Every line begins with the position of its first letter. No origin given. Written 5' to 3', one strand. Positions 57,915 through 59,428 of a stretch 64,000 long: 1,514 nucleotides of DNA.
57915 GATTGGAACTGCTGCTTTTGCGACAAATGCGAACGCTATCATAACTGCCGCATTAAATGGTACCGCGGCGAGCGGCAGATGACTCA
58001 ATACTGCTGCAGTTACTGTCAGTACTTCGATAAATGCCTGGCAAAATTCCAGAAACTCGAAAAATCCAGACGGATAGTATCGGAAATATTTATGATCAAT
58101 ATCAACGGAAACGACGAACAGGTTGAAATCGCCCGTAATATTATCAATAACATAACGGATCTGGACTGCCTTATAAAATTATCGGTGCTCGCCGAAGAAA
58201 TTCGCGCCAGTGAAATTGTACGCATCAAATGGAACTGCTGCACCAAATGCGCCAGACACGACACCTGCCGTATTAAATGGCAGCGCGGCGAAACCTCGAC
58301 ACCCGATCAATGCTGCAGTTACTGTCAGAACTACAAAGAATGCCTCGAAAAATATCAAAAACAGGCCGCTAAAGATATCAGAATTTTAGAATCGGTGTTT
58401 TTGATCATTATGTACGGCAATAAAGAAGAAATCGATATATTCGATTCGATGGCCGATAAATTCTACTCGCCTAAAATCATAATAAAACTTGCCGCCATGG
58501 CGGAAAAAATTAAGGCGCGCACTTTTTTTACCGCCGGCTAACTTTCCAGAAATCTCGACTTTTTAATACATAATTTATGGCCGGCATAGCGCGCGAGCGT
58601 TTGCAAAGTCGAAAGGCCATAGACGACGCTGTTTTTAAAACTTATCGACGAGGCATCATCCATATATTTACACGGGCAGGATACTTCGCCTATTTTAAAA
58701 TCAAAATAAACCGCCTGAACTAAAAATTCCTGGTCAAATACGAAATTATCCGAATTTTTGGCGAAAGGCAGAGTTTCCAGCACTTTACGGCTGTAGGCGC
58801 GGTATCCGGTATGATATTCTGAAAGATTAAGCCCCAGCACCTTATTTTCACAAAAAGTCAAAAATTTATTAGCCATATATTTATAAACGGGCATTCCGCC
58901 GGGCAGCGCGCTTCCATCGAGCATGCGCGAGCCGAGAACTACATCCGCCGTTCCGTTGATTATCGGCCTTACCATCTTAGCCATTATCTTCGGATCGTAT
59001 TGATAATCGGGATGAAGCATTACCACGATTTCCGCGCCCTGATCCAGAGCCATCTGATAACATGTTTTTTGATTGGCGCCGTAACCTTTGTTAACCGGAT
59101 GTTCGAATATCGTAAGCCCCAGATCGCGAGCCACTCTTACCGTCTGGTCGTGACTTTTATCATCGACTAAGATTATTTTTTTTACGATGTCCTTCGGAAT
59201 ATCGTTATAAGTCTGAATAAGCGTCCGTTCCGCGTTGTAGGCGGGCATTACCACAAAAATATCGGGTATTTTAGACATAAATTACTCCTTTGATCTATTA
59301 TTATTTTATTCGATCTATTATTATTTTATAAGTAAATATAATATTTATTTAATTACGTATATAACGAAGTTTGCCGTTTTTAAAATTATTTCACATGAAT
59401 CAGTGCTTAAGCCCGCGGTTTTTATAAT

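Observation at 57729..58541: Cys-rich tandem-repeat protein with 2 x (CC-x-C-x2-C…CRIKW…CCSYCQ…C) modules: likely novel metal-binding family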

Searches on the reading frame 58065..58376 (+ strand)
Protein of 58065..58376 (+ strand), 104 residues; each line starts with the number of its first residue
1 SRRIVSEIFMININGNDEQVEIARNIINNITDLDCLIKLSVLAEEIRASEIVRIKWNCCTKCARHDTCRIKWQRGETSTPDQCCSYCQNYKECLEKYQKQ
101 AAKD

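Call 40: predict_structure(alignment_id=A5)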
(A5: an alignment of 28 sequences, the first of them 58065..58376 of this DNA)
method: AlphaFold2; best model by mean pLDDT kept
length: 104 residues; sequences in the alignment: 28
mean_pLDDT: 94.3   pTM: 0.84
mean pLDDT of the five models: 94.3, 93.7, 93.7, 93.7, 93.5
residues with pLDDT >= 90: 96; 70-90: 8; 50-70: 0; < 50: 0
segments of 3 or more residues with pLDDT < 50: none
pLDDT, mean of each block of 10 residues (from residue 1): 90 97 94 94 95 93 96 94 96 96 89
secondary structure, 60 per line:
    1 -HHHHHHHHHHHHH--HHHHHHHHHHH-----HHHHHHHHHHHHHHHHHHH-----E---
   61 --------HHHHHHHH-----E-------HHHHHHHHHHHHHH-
elements in order: H2-14 H17-27 H33-51 H69-76 H90-103
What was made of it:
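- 58056..58229 (+): Helical subdomain 2 (aa 110-167): three helices in the confident AF2 module model. call 40 (H2-14, H17-27, H33-51 of the module model)
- On Rubredoxin / zinc ribbon: The model is helix and coil with a single beta-bridge (call 40).
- On Any metalloprotein (generic claim of metal binding): No coordinates were returned for the AF2 model (call 40), and no experimental data exist.
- Closest known: Rubredoxin/zinc-ribbon knuckles and desulforedoxin. Different: The beta-hairpin ribbon architecture is absent, because the model is mostly helix and coil (call 40).
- Closest known: Clostridial 2x[4Fe-4S] ferredoxin. Different: The predicted secondary structure differs (call 40), and the domain is smaller.
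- Checked: (ii) The 'amphipathic helix' before each Cys region is a conserved three-helix subdomain of about 55 aa (call 40).
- It shows three helices, then knuckle-helix-knuckle-helix, with a beta-bridge between the residues preceding each CC (call 40). The globular fold is confidently predicted (call 40).
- Tried and rejected: This was solved by using a module-level alignment (call 40).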

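Call 44: fold_search(model_id=the predicted structure, library=pdb)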
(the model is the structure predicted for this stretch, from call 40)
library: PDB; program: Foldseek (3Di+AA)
matches with E <= 10: 18; with E <= 0.001: 0
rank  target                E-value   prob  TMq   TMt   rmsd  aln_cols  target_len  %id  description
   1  8ouw_D                2.7e+00  0.04  0.23  0.14  13.1       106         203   12  Cryo-EM structure of CMG helicase bound to TIM-1/TIPN-1 and homodimeric DNSN-1 on fork DNA (Caenorhabditis elegans) (released 2023-08-16)
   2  9lns                  4.2e+00  0.15  0.34  0.48   3.3        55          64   20  Crystal structure of de novo designed amantadine induced homotrimer dAIT17 (released 2025-12-17)
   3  9ezx_B                4.2e+00  0.10  0.29  0.04   5.4        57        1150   10  Vibrio cholerae DdmD apo complex (released 2024-06-19)
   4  1r0d_B                5.8e+00  0.04  0.26  0.15  15.1        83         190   16  HIP1R THATCH DOMAIN CORE (released 2004-07-06)
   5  4du7_B                6.2e+00  0.02  0.26  0.12  11.3        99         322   14  Crystal structure of Staphylococcus epidermidis mevalonate diphosphate decarboxylase complexed with substrate mevalona (released 2012-07-11)
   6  4du8_B                7.1e+00  0.03  0.26  0.12   7.0        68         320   15  Crystal structure of Staphylococcus epidermidis D283A mevalonate diphosphate decarboxylase complexed with inhibitor DP (released 2012-07-11)
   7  3qt6_B                7.1e+00  0.03  0.26  0.12   7.1        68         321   15  Crystal structure of Staphylococcus epidermidis mevalonate diphosphate decarboxylase complexed with inhibitor DPGP (released 2011-05-11)
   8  3qt5_A                7.5e+00  0.02  0.26  0.12   7.1        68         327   15  Crystal structure of Staphylococcus epidermidis mevalonate diphosphate decarboxylase (released 2011-05-11)
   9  4dpy_B                8.0e+00  0.02  0.26  0.12   7.1        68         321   15  Crystal structure of Staphylococcus epidermidis S192A mevalonate diphosphate decarboxylase complexed with inhibitor DP (released 2012-07-11)
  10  4du7_A                8.0e+00  0.02  0.26  0.12   7.0        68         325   15  Crystal structure of Staphylococcus epidermidis mevalonate diphosphate decarboxylase complexed with substrate mevalona (released 2012-07-11)
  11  4dpw_E                8.0e+00  0.02  0.26  0.12  11.3        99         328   13  Crystal structure of Staphylococcus epidermidis D283A mevalonate diphosphate decarboxylase complexed with mevalonate d (released 2012-07-11)
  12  9ccf_A                8.6e+00  0.07  0.39  0.23   8.1        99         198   22  Crystal Structure of DA7-2 (released 2025-08-13)
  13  3qt7_A                8.6e+00  0.02  0.26  0.12   7.0        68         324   15  Crystal structure of Staphylococcus epidermidis mevalonate diphosphate decarboxylase complexed with inhibitor 6-FMVAPP (released 2011-05-11)
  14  3qt6_A                9.1e+00  0.02  0.26  0.12   7.0        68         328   15  Crystal structure of Staphylococcus epidermidis mevalonate diphosphate decarboxylase complexed with inhibitor DPGP (released 2011-05-11)
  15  4dpu_A                9.1e+00  0.02  0.26  0.12   7.1        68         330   15  Crystal structure of Staphylococcus epidermidis S192A mevalonate diphosphate decarboxylase complexed with inhibitor 6- (released 2012-07-11)
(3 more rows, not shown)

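Call 49: fold_search(model_id=the predicted structure, library=viral)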
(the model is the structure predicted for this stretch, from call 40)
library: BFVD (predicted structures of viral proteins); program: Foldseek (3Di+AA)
matches with E <= 10: 12; with E <= 0.001: 0
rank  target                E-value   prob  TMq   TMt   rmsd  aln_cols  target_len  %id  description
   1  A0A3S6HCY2            1.7e+00  0.06  0.22  0.11  11.7        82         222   13  (no name in the UniProt tables at hand)
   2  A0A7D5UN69            5.4e+00  0.23  0.36  0.43   2.1        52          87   15  (no name in the UniProt tables at hand)
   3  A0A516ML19            6.2e+00  0.02  0.21  0.14  13.0        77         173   13  (no name in the UniProt tables at hand)
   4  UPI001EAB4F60         7.0e+00  0.04  0.26  0.13  10.5        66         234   11  (no name look-up for this kind of identifier)
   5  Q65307                8.0e+00  0.04  0.21  0.12   5.8        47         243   19  Nucleocapsid protein (Fragment) [Arenavirus sp.]
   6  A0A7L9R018            8.5e+00  0.03  0.22  0.10   7.2        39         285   20  Early E1A protein [Human adenovirus 55]
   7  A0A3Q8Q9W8            9.1e+00  0.11  0.30  0.27   1.6        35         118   23  Uncharacterized protein [Sulfolobales Beppu filamentous virus 3]
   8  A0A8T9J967            9.1e+00  0.06  0.32  0.15   3.1        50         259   18  (no name in the UniProt tables at hand)
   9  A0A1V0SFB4            9.1e+00  0.03  0.33  0.11   8.3        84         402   14  Uncharacterized protein [Hokovirus HKV1]
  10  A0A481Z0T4            9.1e+00  0.01  0.21  0.05  12.1        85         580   13  AAA ATPase domain protein [Mimivirus LCMiAC01]
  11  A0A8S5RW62            9.7e+00  0.09  0.23  0.19   1.8        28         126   18  Uncharacterized protein [Siphoviridae sp. ctHip2]
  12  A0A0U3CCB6            9.7e+00  0.02  0.24  0.20   8.5        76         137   12  Uncharacterized protein [Pseudomonas phage SM1]
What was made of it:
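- Tried and rejected: Foldseek against PDB and BFVD found nothing (calls 44, 49).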

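Call 55: find_homologous_proteins(query=A5, max_evalue=0.001)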
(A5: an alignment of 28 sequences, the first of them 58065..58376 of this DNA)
Query A5 (28 sequences) (104 aa, profile of the alignment): 17 proteins with E <= 0.001 among 1562 candidates.
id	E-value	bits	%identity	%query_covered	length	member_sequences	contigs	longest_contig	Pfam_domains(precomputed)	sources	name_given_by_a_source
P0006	2.1e-70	252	75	100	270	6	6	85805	-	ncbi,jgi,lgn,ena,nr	ncbi:MAG: hypothetical protein BWY32_03531 [bacterium ADurb.Bin243]|nr:MAG: hypothetical protein BWY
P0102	2.0e-68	246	35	94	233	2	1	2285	-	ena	-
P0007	3.6e-68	245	77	100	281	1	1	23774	-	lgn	-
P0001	2.3e-67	243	96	100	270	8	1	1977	-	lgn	-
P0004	1.3e-66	240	85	100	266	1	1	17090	-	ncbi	-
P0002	2.0e-66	240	82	100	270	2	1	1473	-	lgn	-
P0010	3.3e-64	232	67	97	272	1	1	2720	-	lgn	-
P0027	4.8e-36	141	27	88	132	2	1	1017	-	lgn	-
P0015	2.7e-35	139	73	91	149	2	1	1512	-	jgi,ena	-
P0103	2.3e-34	136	28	92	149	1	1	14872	-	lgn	-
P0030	1.4e-32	130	23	88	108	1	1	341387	-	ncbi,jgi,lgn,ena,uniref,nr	ncbi:MAG: hypothetical protein CVV64_03115 [Candidatus Wallbacteria bacterium HGW-Wallbacteria-1]|jg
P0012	1.9e-31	127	41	92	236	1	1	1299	-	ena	-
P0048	3.6e-28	116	24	89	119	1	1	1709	-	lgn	-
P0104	7.0e-27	112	25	89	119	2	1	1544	-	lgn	-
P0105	7.6e-26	108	25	89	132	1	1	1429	-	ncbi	-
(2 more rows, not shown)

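Call 58: find_encoding_contigs(protein=P0103, flank=7000, max_places=1)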
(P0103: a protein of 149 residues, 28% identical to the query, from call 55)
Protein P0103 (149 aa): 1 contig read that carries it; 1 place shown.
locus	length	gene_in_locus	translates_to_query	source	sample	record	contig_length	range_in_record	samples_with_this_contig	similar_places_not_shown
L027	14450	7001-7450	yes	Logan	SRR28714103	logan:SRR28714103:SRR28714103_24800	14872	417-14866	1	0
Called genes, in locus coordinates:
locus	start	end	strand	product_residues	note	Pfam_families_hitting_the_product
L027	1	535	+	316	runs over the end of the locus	?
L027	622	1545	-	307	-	PF01545:Cation_efflux, PF16916:ZT_dimer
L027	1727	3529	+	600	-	PF27530:HMA_AllF_N, PF02629:CoA_binding (weak), PF00549:Ligase_CoA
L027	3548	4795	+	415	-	PF06545:AllG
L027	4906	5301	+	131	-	-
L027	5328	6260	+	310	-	PF04981:NMD3 (faint), PF13453:Zn_ribbon_TFIIB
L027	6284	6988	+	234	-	PF10719:ComFB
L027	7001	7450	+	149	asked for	-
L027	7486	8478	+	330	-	PF04389:Peptidase_M28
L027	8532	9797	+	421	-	PF13635:DUF4143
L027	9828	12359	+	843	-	PF01136:Peptidase_U32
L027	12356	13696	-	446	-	PF00070:Pyr_redox (faint), PF00890:FAD_binding_2, PF01134:GIDA (faint), PF01266:DAO (faint), PF03486:HI0933_like, PF07992:Pyr_redox_2 (weak), PF12831:FAD_oxidored, PF22780:HI0933_like_1st, +1 more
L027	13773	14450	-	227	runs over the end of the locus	?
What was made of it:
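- A cation-efflux gene lies in locus L027 (call 58).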

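Call 62: search_protein_families(library=pfam, proteins=[P0102], max_evalue=0.1)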
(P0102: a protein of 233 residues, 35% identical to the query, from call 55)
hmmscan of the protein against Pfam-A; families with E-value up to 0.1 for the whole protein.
P0102 (233 aa): 0 families

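Call 74: search_solved_structures(query=A5, max_evalue=10)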
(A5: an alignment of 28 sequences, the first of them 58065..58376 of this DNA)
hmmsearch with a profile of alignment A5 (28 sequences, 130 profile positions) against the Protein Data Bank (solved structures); distinct sequences matched with E-value up to 10: 2.
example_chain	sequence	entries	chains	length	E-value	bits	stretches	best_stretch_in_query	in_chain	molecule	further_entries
6gcs_9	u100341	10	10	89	0.042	17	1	62-120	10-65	NIPM SUBUNIT | Subunit NIPM of NADH:Ubiquinone Oxidoreductase (Complex I)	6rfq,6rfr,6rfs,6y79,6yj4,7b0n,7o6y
6n10_A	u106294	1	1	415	0.13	15.3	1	28-77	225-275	Diphosphomevalonate decarboxylase MVD1, peroxisomal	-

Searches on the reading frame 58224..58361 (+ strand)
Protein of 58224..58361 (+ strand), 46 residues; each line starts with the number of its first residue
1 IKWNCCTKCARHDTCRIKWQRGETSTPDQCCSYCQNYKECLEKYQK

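Call 28: search_solved_structures(query=A4, max_evalue=10, show_alignments=3)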
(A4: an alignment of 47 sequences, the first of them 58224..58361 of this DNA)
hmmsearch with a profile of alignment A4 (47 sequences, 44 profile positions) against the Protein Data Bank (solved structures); distinct sequences matched with E-value up to 10: 0.

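Call 29: find_homologous_proteins(query=A4, max_evalue=0.001)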
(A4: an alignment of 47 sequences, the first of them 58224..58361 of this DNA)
Query A4 (47 sequences) (46 aa, profile of the alignment): 3 proteins with E <= 0.001 among 5 candidates.
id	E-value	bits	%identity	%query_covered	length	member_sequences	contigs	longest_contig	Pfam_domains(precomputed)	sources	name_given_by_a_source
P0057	6.3e-11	60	37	89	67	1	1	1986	-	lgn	-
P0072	1.5e-10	59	40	91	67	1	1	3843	-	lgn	-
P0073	6.0e-10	57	39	89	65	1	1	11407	-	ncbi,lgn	ncbi:MAG: hypothetical protein ACE14V_11275 [bacterium]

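Call 30: find_encoding_contigs(protein=P0073, flank=6000, max_places=3)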
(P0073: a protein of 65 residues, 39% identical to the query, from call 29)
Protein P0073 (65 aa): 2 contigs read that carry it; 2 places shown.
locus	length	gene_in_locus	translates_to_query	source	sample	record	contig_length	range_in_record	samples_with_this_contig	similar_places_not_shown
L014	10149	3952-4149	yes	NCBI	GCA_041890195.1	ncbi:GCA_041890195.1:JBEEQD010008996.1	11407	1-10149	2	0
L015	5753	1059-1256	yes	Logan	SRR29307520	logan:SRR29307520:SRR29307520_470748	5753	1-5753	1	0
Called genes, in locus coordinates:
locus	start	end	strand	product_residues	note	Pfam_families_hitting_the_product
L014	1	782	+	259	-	PF17848:Zn_ribbon_ACC (weak), PF01039:Carboxyl_trans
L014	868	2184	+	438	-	PF08245:Mur_ligase_M, PF02875:Mur_ligase_C, PF27239:FOL3_C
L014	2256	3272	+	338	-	PF02912:Phe_tRNA-synt_N, PF01409:tRNA-synt_2d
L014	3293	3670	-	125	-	PF04126:Cyclophil_like, PF18050:Cyclophil_like2 (weak)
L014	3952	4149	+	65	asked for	-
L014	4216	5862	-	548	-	PF05157:MshEN, PF00308:Bac_DnaA, PF01695:IstB_IS21 (weak), PF00004:AAA (weak)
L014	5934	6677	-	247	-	PF00657:Lipase_GDSL, PF13472:Lipase_GDSL_2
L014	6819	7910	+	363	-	PF00155:Aminotran_1_2, PF01053:Cys_Met_Meta_PP (weak), PF00266:Aminotran_5 (weak)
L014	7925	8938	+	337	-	PF18152:DAHP_snth_FXD, PF00793:DAHP_synth_1, PF03102:NeuB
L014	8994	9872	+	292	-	PF03807:F420_oxidored (faint), PF02153:PDH_N, PF20463:PDH_C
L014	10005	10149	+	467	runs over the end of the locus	PF02861:Clp_N, PF01637:ATPase_2 (faint), PF05621:TniB (faint), PF13191:AAA_16 (weak), PF23569:NBD_SMAX1, PF00004:AAA, PF17871:AAA_lid_9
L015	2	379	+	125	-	?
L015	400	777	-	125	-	PF04126:Cyclophil_like, PF18050:Cyclophil_like2 (weak)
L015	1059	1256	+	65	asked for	-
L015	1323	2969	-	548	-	PF05157:MshEN, PF00308:Bac_DnaA, PF01695:IstB_IS21 (weak), PF00004:AAA (weak)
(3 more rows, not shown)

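Call 64: search_protein_families(library=pfam, alignment_id=A4, max_evalue=10)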
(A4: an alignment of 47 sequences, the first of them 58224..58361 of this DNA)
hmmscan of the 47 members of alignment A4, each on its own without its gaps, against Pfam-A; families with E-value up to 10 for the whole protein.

A. member 1, window:58224-58361:+ (46 aa): 2 families
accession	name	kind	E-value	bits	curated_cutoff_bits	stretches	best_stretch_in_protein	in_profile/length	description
PF14295.12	PAN_4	-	1.4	9.5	27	1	23-40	14-31/51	PAN domain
PF20056.4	DUF6455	-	5.7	7.5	23.7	1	5-38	45-77/85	Family of unknown function (DUF6455)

B. families by the number of members that match (of 47 scanned): 13 families
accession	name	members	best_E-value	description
PF14295.12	PAN_4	6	0.088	PAN domain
PF05129.18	Zn_ribbon_Elf1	3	0.035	Transcription elongation factor Elf1 like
PF18414.7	zf_C2H2_10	3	1.3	C2H2 type zinc-finger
PF25429.1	zf-POGZ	2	0.42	POGZ-like double zinc finger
PF05550.16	Peptidase_C53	1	0.0069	Pestivirus Npro endopeptidase C53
PF04423.19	Rad50_zn_hook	1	0.1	Rad50 zinc hook motif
PF16348.10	CoV_NSP4_C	1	0.3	Coronavirus replicase NSP4, C-terminal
PF09526.16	DUF2387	1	0.31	Probable metal-binding protein (DUF2387)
PF05810.19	NinF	1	0.59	NinF protein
PF05254.17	UPF0203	1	1.2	Uncharacterised protein family (UPF0203)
PF06467.20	zf-FCS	1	1.7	MYM-type Zinc finger with FCS sequence motif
PF20056.4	DUF6455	1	5.7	Family of unknown function (DUF6455)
PF24860.1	FdhE_C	1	6.3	FdhE, C-terminal domain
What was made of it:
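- On Rubredoxin / zinc ribbon: The only matches are sporadic and weak: Zn_ribbon_Elf1 in 3 of 47 domains, best E=0.035 (call 64).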

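Call 82: search_protein_families(library=ncbifam, proteins=[L014:4216-5859:-], max_evalue=0.001)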
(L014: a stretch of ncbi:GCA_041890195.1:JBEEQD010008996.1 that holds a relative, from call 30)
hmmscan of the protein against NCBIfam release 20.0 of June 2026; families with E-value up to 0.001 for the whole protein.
L014:4216-5859:- (547 aa): 20 families
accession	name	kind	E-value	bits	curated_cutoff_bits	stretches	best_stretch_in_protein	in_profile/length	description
TIGR00362.1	DnaA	equivalog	1.5e-97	327.4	343.9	1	284-545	80-341/437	chromosomal replication initiator protein DnaA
NF001154.0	PRK00149.3-3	equivalog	6.8e-63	213.2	410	1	307-543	116-360/462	chromosomal replication initiator protein DnaA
NF009087.0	PRK12422.1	equivalog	9.5e-40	137.1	657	1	307-544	103-345/455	chromosomal replication initiator protein DnaA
TIGR03420.1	DnaA_homol_Hda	equivalog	8.1e-31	107.3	194.8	1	310-539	10-225/226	DnaA regulatory inactivator Hda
NF005982.0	PRK08084.1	equivalog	1e-18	67.8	268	1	312-540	19-234/235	DnaA inactivator Hda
TIGR02538.1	type_IV_pilB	equivalog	8.1e-18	64.3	675.65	1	4-146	2-143/564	type IV-A pilus assembly ATPase PilB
NF053729.1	c-di-GMP_motif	domain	1.5e-16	59.9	38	1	3-55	1-53/53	cyclic di-GMP-binding domain-containing protein, MshE-related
NF012033.0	PRK15489.1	equivalog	5.7e-13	47.9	537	1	3-147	492-635/703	glycosyl transferase family protein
NF008411.1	PRK11234.1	equivalog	1.8e-11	43.1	1170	1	2-144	482-622/723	cyclic di-3',5'-guanylate-activated glycosyltransferase NfrB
NF038214.1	IS21_help_AAA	equivalog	7.4e-11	42.2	200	1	343-443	92-190/232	IS21-like element helper ATPase IstB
NF006485.0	PRK08903.1-5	equivalog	6.9e-09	35.7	289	1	311-542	14-228/233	DnaA regulatory inactivator Hda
NF006505.0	PRK08939.1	equivalog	8.4e-08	31.8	228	1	300-413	117-226/306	primosomal protein DnaI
NF005304.0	PRK06835.1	equivalog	5.8e-07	28.9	215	1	331-463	174-306/330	ATP-binding protein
NF005149.0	PRK06620.1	equivalog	8.1e-07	28.5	316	1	314-542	16-217/221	hypothetical protein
TIGR03029.1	EpsG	equivalog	1.5e-06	27.6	313.8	1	4-64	5-65/274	chain length determinant protein tyrosine kinase EpsG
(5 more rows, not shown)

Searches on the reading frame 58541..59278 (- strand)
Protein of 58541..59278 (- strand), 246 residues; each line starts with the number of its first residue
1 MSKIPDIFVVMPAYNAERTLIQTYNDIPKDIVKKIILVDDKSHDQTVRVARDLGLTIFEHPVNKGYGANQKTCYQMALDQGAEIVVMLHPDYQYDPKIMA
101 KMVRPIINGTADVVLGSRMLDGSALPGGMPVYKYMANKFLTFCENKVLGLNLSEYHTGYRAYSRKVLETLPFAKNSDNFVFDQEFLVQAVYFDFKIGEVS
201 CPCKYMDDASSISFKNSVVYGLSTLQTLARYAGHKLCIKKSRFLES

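Call 16: search_protein_families(library=pfam, proteins=[window:58541-59278:-], max_evalue=0.001)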
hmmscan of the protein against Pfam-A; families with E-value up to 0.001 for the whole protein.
window:58541-59278:- (246 aa): 1 family
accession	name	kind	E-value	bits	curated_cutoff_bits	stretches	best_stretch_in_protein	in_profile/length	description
PF00535.33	Glycos_transf_2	-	2.8e-21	76.6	23.3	1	9-169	2-166/168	Glycosyl transferase family 2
